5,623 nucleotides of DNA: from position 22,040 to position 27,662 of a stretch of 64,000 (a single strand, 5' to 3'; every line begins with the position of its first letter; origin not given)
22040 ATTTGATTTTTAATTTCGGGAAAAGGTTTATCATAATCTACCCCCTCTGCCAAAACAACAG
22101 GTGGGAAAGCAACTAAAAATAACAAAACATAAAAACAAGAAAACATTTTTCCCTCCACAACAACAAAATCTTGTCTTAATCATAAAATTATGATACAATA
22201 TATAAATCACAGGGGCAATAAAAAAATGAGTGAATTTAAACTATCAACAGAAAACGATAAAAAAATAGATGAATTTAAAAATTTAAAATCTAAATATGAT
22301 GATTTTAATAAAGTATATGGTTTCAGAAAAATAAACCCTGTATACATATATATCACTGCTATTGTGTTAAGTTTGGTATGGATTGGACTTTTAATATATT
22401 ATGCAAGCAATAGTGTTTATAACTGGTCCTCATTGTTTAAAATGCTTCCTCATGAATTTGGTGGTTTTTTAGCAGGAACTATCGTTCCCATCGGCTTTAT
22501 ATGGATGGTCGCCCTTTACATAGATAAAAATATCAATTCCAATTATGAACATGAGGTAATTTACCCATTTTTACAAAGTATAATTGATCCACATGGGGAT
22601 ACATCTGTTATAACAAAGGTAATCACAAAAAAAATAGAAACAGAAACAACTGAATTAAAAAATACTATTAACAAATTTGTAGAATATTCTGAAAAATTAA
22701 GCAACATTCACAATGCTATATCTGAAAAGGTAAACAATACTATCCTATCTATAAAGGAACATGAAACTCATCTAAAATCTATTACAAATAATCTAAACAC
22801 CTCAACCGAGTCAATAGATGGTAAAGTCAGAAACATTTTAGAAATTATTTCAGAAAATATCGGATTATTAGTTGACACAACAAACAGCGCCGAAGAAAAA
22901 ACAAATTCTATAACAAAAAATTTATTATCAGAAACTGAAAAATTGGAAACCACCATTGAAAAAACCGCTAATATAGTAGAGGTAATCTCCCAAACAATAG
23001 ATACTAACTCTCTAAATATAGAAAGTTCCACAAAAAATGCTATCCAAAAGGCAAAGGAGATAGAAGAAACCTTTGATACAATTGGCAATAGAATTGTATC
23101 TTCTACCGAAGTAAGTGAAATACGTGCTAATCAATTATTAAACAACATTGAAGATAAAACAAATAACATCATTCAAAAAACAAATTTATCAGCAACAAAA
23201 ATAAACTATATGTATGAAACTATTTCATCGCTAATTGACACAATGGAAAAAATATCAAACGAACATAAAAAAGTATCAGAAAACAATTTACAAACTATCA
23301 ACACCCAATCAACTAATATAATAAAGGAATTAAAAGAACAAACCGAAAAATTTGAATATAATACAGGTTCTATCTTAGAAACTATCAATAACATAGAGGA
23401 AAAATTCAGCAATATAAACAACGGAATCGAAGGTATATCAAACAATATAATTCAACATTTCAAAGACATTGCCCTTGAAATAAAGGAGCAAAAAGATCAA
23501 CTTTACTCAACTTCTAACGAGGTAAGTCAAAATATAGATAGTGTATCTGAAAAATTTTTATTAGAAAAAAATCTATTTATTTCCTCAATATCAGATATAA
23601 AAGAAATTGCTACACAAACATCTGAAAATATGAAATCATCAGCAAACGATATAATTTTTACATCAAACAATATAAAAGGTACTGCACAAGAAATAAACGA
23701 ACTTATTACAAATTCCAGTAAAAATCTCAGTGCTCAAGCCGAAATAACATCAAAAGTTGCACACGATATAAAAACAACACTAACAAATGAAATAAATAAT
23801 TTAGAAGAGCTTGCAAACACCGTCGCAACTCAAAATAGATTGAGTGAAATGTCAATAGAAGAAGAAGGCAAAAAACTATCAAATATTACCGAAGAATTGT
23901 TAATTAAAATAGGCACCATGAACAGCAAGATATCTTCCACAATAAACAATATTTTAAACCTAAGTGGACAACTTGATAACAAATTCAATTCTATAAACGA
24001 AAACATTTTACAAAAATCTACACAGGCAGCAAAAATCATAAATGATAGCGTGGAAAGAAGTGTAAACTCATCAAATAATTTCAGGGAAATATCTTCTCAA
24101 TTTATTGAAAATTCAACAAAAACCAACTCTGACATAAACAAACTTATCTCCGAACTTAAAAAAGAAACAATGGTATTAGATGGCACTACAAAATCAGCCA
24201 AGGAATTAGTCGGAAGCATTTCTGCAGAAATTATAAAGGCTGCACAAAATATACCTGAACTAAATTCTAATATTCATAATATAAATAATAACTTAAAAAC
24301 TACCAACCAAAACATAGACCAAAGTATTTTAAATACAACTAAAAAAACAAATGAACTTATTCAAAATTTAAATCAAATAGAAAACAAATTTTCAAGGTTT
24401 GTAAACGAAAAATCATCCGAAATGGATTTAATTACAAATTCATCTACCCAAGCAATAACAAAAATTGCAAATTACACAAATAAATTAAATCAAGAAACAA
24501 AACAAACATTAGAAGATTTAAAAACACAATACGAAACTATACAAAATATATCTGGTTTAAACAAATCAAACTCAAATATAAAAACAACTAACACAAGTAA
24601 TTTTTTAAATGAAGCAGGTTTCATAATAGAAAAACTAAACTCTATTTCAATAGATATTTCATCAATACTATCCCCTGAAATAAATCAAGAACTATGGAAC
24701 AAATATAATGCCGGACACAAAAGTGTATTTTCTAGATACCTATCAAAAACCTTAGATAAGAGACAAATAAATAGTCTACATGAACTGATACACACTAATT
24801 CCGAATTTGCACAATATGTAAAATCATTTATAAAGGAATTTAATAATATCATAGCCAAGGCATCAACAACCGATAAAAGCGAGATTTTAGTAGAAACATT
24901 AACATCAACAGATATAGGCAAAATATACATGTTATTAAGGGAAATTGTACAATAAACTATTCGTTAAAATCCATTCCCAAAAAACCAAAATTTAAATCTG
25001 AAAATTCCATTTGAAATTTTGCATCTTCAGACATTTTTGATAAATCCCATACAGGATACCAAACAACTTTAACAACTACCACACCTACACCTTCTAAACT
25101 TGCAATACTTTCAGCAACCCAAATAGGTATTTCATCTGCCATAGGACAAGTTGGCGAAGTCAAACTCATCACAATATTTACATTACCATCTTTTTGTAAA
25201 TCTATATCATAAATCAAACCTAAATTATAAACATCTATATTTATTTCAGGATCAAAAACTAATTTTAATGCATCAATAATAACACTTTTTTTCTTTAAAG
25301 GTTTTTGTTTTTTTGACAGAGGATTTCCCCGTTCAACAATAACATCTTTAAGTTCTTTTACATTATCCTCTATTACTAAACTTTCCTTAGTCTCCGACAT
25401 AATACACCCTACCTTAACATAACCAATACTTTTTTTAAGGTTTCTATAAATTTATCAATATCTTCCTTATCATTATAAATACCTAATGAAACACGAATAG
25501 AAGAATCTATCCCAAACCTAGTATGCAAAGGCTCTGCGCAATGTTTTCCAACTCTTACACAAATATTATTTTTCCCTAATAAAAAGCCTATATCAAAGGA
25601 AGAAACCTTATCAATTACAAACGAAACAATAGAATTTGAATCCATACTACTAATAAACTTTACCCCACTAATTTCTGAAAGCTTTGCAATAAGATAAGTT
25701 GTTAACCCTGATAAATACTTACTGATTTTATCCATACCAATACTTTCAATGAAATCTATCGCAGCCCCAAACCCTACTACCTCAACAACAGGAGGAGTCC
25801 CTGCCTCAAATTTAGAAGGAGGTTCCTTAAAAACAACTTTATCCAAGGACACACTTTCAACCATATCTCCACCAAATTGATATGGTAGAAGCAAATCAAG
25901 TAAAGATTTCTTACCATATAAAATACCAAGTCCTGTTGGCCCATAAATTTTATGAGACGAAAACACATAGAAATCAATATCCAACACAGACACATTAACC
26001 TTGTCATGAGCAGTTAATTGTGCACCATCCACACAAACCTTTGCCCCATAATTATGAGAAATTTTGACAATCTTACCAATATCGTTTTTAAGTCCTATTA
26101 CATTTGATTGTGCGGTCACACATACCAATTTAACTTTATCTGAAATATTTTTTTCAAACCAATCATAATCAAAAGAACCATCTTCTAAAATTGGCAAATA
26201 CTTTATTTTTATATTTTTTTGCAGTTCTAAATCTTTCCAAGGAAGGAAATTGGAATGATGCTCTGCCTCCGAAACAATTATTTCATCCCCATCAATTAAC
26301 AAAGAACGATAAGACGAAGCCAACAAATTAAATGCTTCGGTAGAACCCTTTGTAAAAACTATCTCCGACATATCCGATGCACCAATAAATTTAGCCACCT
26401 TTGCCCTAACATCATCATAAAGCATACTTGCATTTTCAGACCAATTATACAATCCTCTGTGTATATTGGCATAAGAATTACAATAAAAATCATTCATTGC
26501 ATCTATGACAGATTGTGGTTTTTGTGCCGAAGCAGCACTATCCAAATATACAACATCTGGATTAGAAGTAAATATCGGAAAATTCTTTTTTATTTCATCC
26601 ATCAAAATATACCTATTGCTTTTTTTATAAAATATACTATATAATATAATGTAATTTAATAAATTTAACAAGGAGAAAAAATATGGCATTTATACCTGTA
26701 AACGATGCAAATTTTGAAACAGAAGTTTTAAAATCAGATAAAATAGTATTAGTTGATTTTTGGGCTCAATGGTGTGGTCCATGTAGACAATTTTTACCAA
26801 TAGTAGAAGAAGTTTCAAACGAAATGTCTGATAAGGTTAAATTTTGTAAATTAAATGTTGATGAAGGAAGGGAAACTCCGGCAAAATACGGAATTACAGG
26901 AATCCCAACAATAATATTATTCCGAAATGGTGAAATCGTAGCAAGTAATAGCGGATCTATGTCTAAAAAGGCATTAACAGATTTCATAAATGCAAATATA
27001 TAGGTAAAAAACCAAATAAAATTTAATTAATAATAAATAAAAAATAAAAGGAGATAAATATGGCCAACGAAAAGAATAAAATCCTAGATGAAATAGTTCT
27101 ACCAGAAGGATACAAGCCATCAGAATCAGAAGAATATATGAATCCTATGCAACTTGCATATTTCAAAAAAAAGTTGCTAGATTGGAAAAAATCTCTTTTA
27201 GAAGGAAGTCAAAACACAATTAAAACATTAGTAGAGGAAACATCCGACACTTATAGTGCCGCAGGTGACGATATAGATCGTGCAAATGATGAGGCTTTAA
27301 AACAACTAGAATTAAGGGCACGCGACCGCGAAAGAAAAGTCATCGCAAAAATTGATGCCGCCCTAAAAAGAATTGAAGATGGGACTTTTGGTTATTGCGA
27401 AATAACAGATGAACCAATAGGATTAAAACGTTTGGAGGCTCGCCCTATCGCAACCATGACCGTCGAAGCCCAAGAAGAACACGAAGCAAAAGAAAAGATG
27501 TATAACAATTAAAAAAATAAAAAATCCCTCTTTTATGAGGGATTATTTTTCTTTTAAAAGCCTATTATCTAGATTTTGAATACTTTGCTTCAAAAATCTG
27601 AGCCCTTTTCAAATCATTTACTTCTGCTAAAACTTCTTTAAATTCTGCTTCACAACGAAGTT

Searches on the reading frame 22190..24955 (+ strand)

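Call 10: search_protein_families(library=pfam, proteins=[window:22190-24955:+], max_evalue=0.00001)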
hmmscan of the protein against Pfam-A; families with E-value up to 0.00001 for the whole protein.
window:22190-24955:+ (921 aa): 0 families

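Call 46: search_protein_families(library=pfam, proteins=[window:22190-24955:+], max_evalue=0.5)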
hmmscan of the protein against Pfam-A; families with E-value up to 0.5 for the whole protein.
window:22190-24955:+ (921 aa): 1 family
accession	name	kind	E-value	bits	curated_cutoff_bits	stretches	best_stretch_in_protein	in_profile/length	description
PF00512.31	HisKA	-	0.03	14.8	26.9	1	516-571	2-58/66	His Kinase A (phospho-acceptor) domain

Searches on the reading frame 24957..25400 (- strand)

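Call 10: search_protein_families(library=pfam, proteins=[window:24957-25400:-], max_evalue=0.00001)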
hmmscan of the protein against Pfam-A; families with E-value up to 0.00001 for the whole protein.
window:24957-25400:- (147 aa): 1 family
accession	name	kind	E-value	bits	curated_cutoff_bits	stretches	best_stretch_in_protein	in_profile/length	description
PF01883.24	FeS_assembly_P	-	1.7e-16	60.7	23.5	1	39-112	2-73/73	Iron-sulfur cluster assembly protein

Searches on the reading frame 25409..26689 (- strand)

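Call 10: search_protein_families(library=pfam, proteins=[window:25409-26689:-], max_evalue=0.00001)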
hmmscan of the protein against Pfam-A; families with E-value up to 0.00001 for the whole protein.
window:25409-26689:- (426 aa): 2 families
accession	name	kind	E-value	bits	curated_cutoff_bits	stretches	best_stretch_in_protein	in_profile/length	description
PF00266.25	Aminotran_5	-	4.5e-134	447.5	21.5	1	47-414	1-371/371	Aminotransferase class-V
PF01053.26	Cys_Met_Meta_PP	-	5.7e-06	25.6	27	0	125-227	82-179/381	Cys/Met metabolism PLP-dependent enzyme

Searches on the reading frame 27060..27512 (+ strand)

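Call 10: search_protein_families(library=pfam, proteins=[window:27060-27512:+], max_evalue=0.00001)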
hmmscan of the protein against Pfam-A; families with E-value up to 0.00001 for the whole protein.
window:27060-27512:+ (150 aa): 2 families
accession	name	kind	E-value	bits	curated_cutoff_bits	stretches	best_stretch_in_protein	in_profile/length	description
PF21157.2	DksA_N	-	9.4e-23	80.7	27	1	31-105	1-71/71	DnaK suppressor protein DksA, N-terminal domain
PF01258.23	zf-dskA_traR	-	2e-09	37.7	24.9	1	108-142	1-35/36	Prokaryotic dksA/traR C4-type zinc finger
